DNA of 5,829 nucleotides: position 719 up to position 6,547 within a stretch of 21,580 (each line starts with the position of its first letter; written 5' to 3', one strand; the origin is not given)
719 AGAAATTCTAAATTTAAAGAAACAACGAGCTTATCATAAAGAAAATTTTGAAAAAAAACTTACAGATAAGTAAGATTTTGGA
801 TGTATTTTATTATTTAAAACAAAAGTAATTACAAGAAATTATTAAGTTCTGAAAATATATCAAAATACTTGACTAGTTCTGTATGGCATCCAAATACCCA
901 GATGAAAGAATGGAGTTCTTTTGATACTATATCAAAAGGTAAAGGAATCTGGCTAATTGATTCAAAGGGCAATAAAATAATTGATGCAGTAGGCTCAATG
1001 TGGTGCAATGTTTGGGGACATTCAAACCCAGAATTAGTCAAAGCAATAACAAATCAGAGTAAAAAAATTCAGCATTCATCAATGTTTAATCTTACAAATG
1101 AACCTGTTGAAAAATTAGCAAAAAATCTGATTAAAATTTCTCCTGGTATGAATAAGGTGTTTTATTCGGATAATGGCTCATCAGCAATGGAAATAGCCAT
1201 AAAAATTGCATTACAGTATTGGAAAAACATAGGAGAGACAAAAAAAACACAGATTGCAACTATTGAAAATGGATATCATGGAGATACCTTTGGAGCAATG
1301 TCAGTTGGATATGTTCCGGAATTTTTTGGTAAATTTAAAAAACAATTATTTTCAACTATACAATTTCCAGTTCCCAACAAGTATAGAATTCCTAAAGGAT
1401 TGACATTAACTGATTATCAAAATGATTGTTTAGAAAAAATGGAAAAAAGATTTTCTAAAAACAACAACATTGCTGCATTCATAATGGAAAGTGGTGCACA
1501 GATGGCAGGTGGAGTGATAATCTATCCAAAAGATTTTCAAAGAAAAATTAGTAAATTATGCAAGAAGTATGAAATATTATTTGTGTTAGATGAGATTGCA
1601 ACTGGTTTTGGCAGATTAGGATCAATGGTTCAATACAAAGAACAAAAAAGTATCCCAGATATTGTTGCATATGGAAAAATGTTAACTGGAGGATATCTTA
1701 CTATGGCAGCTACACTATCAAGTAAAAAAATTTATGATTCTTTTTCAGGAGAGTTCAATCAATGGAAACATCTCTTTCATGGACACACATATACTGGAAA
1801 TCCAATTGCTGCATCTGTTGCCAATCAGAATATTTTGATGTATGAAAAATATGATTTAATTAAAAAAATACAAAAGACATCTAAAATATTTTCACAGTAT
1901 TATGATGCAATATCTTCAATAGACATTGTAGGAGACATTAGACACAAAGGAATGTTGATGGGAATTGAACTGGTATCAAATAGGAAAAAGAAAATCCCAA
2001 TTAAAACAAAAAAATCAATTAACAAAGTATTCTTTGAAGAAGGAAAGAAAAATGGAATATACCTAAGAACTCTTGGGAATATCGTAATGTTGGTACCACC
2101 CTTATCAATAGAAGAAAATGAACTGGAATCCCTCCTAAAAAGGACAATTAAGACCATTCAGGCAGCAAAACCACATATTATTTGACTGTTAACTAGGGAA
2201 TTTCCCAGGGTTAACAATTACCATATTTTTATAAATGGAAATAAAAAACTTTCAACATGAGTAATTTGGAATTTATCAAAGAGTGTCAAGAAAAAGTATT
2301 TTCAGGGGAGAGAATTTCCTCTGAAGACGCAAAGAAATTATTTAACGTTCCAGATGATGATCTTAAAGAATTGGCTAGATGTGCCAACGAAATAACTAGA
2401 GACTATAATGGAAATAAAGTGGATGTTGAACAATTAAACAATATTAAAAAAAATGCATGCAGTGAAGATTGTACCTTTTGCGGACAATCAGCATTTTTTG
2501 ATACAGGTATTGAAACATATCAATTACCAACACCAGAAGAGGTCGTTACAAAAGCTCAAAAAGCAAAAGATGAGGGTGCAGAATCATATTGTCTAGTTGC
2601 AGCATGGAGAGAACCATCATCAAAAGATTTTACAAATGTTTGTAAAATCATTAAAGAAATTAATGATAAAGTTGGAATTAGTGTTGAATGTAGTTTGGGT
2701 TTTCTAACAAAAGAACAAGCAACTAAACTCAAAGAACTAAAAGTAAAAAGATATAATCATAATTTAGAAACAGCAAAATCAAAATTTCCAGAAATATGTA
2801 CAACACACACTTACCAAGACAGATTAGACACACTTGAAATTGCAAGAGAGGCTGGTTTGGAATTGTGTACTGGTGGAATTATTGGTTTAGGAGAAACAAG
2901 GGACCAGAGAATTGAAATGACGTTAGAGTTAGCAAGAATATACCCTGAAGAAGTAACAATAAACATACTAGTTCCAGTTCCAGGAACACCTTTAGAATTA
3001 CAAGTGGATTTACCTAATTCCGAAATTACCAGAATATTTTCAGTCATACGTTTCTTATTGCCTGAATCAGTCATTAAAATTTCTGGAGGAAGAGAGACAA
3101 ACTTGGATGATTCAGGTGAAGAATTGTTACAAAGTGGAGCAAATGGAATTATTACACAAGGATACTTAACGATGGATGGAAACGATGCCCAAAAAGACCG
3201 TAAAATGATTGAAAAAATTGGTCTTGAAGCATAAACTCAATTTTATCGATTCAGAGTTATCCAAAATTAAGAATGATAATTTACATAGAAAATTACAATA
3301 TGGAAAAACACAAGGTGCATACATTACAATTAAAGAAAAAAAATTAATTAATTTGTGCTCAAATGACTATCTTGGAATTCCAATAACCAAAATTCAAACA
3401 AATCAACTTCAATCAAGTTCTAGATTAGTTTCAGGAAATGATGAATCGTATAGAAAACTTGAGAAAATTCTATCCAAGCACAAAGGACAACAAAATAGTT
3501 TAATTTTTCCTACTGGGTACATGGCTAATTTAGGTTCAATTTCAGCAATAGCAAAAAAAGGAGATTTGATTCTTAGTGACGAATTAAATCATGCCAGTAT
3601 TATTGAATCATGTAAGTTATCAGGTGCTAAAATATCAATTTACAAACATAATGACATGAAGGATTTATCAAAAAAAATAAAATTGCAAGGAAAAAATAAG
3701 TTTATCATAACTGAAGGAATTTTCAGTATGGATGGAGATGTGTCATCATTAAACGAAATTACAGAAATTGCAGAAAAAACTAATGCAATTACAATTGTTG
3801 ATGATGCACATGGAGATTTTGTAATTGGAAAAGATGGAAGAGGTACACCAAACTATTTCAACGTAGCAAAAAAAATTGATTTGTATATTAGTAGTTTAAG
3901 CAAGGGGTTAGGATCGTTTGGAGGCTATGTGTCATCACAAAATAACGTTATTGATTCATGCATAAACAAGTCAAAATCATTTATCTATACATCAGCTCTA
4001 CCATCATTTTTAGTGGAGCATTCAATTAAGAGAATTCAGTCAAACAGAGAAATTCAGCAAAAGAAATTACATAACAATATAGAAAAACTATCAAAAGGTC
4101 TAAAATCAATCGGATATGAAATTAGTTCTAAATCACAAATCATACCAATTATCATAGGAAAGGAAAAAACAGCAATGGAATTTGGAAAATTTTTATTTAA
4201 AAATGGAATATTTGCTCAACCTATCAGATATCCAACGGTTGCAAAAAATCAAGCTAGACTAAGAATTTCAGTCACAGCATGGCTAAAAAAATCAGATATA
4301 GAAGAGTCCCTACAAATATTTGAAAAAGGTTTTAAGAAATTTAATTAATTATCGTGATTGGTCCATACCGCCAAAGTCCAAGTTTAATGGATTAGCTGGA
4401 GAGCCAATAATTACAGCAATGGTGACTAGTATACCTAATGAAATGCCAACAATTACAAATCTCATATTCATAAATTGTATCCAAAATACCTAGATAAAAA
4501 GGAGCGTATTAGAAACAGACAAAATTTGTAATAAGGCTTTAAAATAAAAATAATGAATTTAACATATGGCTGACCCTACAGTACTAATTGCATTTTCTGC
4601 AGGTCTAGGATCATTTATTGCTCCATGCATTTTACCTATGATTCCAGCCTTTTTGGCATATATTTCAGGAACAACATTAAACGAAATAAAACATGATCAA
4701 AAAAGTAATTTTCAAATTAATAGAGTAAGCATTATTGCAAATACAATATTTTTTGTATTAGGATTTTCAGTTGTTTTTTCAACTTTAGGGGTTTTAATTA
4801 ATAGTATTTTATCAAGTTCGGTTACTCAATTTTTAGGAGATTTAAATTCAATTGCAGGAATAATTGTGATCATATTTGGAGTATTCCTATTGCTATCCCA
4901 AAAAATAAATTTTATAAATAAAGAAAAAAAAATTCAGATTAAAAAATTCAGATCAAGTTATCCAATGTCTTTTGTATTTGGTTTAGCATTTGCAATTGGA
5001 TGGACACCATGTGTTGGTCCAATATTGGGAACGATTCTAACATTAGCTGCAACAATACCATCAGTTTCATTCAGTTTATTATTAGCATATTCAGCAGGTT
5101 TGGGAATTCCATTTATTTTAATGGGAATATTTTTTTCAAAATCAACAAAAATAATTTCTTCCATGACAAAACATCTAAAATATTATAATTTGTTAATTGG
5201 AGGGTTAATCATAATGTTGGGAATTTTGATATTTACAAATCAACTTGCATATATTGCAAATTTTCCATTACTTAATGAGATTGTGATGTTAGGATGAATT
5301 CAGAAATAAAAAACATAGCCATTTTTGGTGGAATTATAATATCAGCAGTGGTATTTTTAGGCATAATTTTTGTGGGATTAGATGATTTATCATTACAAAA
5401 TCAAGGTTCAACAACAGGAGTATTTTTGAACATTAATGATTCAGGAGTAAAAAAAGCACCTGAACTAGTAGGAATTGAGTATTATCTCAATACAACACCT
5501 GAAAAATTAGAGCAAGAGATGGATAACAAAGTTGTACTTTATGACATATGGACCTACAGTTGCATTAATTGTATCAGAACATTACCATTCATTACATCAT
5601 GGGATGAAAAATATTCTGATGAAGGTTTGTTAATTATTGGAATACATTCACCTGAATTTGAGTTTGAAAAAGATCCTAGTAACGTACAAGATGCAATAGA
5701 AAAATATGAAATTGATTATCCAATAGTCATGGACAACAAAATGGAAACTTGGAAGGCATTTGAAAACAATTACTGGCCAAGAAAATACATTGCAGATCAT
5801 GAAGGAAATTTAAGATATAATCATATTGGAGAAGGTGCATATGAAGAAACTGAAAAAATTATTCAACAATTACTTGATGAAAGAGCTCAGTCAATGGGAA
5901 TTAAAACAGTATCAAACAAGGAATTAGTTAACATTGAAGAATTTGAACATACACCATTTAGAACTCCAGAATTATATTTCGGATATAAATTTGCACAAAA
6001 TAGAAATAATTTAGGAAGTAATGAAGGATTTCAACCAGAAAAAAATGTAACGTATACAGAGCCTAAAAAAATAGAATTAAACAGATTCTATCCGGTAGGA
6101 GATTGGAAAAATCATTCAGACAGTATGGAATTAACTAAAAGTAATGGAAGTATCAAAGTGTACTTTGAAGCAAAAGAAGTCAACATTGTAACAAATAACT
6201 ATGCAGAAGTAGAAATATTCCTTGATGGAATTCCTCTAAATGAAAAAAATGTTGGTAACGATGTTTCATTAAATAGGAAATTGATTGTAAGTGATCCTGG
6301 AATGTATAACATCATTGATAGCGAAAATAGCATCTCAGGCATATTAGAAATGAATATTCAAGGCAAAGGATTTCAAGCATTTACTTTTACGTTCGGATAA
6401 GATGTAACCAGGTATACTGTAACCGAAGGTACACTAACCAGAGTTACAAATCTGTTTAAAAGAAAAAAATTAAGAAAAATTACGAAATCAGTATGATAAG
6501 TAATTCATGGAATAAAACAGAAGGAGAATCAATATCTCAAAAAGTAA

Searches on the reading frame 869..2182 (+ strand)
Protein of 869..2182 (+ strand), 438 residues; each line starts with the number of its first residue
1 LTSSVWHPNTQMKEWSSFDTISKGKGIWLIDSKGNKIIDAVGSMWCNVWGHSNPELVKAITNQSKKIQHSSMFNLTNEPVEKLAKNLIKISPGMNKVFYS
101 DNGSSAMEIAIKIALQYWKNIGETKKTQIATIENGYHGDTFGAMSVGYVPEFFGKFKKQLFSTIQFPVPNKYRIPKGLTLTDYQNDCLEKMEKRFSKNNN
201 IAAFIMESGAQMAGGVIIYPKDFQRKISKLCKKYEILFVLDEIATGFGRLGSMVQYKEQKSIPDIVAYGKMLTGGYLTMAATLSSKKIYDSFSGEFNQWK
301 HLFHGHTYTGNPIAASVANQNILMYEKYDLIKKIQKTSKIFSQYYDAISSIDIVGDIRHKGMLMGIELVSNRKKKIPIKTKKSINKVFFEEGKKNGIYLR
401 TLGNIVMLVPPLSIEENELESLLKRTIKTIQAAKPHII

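Call 15: search_protein_families(library=pfam, proteins=[window:869-2182:+], max_evalue=0.001)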
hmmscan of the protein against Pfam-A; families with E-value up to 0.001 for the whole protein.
window:869-2182:+ (438 aa): 1 family
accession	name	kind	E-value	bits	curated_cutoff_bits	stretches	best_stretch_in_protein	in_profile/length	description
PF00202.27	Aminotran_3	-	7.6e-93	311.8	30.5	1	20-428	12-401/403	Aminotransferase class-III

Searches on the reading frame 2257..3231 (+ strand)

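Call 15: search_protein_families(library=pfam, proteins=[window:2257-3231:+], max_evalue=0.001)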
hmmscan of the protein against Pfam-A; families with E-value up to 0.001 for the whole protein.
window:2257-3231:+ (325 aa): 2 families
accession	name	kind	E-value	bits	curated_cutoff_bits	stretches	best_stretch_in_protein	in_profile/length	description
PF04055.27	Radical_SAM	-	3.6e-25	89.5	29.5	1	66-224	5-164/166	Radical SAM superfamily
PF06968.18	BATS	-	3.3e-21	75.7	22.2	1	235-324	2-88/88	Biotin and Thiamin Synthesis associated domain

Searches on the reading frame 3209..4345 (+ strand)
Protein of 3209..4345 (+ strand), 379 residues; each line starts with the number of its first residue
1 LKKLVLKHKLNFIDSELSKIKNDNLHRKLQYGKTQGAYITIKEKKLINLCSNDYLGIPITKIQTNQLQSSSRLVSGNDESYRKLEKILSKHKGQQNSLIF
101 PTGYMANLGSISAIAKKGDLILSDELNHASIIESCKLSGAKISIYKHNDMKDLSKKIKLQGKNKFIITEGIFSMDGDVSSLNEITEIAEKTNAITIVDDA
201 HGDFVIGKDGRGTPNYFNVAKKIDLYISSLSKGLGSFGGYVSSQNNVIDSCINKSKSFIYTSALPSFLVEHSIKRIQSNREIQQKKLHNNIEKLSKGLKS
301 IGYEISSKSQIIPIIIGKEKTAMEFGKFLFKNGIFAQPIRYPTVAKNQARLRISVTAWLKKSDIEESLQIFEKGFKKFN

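Call 15: search_protein_families(library=pfam, proteins=[window:3209-4345:+], max_evalue=0.001)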
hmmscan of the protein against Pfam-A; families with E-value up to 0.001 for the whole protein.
window:3209-4345:+ (379 aa): 3 families
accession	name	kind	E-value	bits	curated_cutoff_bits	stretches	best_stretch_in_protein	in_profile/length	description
PF00155.27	Aminotran_1_2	-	4.9e-54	184.3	19.7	1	45-369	2-359/361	Aminotransferase class I and II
PF01053.26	Cys_Met_Meta_PP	-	5.8e-06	25.6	27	1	82-200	55-175/381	Cys/Met metabolism PLP-dependent enzyme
PF01212.27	Beta_elim_lyase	-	2.3e-05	24.3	27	1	75-192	28-159/288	Beta-eliminating lyase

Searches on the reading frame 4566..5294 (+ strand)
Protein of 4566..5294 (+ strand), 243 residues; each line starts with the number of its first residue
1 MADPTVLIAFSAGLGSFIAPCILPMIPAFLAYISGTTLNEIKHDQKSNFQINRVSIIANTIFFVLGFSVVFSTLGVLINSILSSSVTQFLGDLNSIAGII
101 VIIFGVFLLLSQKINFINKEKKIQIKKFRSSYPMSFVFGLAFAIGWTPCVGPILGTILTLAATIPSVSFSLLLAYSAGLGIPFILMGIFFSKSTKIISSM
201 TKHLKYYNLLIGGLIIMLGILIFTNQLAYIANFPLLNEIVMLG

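Call 7: search_protein_families(library=pfam, proteins=[window:4566-5294:+], max_evalue=0.01)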
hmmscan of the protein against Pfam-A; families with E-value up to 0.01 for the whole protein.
window:4566-5294:+ (243 aa): 1 family
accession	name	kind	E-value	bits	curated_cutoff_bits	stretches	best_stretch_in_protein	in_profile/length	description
PF02683.22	DsbD_TM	-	2.4e-12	47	27.1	1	6-194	5-189/219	Cytochrome C biogenesis protein transmembrane domain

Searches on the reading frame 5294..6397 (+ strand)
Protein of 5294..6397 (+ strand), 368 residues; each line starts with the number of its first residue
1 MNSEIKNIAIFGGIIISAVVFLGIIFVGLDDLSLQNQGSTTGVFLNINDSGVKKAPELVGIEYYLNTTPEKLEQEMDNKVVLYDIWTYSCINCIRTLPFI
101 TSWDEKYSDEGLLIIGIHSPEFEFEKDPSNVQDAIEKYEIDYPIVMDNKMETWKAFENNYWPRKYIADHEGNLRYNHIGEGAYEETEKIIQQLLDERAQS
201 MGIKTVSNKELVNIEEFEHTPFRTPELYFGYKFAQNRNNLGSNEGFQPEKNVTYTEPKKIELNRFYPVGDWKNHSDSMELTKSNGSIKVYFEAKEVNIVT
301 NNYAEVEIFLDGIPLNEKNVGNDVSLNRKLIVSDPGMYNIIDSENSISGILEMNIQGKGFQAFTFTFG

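Call 7: search_protein_families(library=pfam, proteins=[window:5294-6397:+], max_evalue=0.01)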
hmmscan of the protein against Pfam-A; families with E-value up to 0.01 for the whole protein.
window:5294-6397:+ (368 aa): 4 families
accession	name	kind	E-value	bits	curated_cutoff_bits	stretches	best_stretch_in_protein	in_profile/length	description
PF17991.7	Thioredoxin_10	-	4.9e-30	105.4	27.1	1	224-368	1-142/142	Thioredoxin like C-terminal domain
PF08534.16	Redoxin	-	4.7e-08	33.4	26.6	1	54-188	5-142/148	Redoxin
PF00578.27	AhpC-TSA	-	1.3e-06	28.8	26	1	75-175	23-123/124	AhpC/TSA family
PF13905.12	Thioredoxin_8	-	3.3e-05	24.6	27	1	78-172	1-93/94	Thioredoxin-like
